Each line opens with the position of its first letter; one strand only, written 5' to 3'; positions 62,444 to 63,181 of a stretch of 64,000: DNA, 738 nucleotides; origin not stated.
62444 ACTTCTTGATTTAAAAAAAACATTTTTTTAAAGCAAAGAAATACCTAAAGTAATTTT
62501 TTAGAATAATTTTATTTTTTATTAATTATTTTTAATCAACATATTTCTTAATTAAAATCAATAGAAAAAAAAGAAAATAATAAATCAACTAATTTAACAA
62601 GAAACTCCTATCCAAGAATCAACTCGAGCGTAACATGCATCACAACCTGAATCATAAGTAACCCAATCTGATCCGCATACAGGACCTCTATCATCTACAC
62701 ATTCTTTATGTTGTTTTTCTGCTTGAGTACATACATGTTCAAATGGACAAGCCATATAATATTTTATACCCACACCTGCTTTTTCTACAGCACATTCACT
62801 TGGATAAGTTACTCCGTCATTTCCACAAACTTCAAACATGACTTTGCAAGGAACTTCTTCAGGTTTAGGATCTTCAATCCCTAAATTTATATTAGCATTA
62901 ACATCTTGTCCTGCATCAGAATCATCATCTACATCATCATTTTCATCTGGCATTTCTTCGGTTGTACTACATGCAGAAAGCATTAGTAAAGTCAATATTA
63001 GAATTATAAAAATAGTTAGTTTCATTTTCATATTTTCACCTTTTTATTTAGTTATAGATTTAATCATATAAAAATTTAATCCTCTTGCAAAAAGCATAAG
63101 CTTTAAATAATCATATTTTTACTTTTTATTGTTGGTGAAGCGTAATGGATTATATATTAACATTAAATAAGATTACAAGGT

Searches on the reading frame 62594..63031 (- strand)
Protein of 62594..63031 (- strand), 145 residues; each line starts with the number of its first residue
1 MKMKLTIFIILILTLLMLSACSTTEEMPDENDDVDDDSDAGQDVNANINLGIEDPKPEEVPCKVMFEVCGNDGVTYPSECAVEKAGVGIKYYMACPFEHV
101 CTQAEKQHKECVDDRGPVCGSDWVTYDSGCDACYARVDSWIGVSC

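Call 23: search_protein_families(library=pfam, proteins=[window:62594-63031:-])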
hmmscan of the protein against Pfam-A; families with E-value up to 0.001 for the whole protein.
window:62594-63031:- (145 aa): 2 families
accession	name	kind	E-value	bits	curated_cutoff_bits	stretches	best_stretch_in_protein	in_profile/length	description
PF00050.26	Kazal_1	-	3.7e-10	40.1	21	2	103-136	3-34/49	Kazal-type serine protease inhibitor domain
PF07648.20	Kazal_2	-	6.9e-10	39.3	22.8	1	63-86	7-32/48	Kazal-type serine protease inhibitor domain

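Call 80: find_encoding_contigs(protein=window:62594-63031:-, flank=7000, max_places=2)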
Protein window:62594-63031:- (145 aa): 10 contigs read that carry it; 2 places shown.
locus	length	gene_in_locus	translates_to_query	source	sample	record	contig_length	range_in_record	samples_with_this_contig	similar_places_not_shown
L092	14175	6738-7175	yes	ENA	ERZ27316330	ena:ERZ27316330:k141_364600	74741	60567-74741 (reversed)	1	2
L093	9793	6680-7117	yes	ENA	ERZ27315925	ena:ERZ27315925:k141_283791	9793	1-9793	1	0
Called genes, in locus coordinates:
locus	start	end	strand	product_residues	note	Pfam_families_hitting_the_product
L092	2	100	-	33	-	?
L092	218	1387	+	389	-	PF02163:Peptidase_M50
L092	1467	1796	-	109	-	-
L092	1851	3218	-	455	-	PF13522:GATase_6, PF13537:GATase_7, PF00156:Pribosyltran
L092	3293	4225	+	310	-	PF01555:N6_N4_Mtase (weak), PF01170:UPF0020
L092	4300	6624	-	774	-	PF01326:PPDK_N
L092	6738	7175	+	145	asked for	PF00050:Kazal_1 (faint), PF07648:Kazal_2 (weak)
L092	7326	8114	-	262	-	PF01791:DeoC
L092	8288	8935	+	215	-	PF01177:Asp_Glu_race (weak)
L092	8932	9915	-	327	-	PF00294:PfkB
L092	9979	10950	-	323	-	PF09376:NurA (faint)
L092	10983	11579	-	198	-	-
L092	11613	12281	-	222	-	PF02811:PHP (weak), PF13263:PHP_C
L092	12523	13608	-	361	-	PF04406:TP6A_N, PF20768:Topo_VI_alpha, PF21180:TOP6A-Spo11_Toprim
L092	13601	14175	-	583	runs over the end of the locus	PF02518:HATPase_c, PF13589:HATPase_c_3, PF09239:Topo-VIb_trans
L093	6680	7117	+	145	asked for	PF00050:Kazal_1 (faint), PF07648:Kazal_2 (weak)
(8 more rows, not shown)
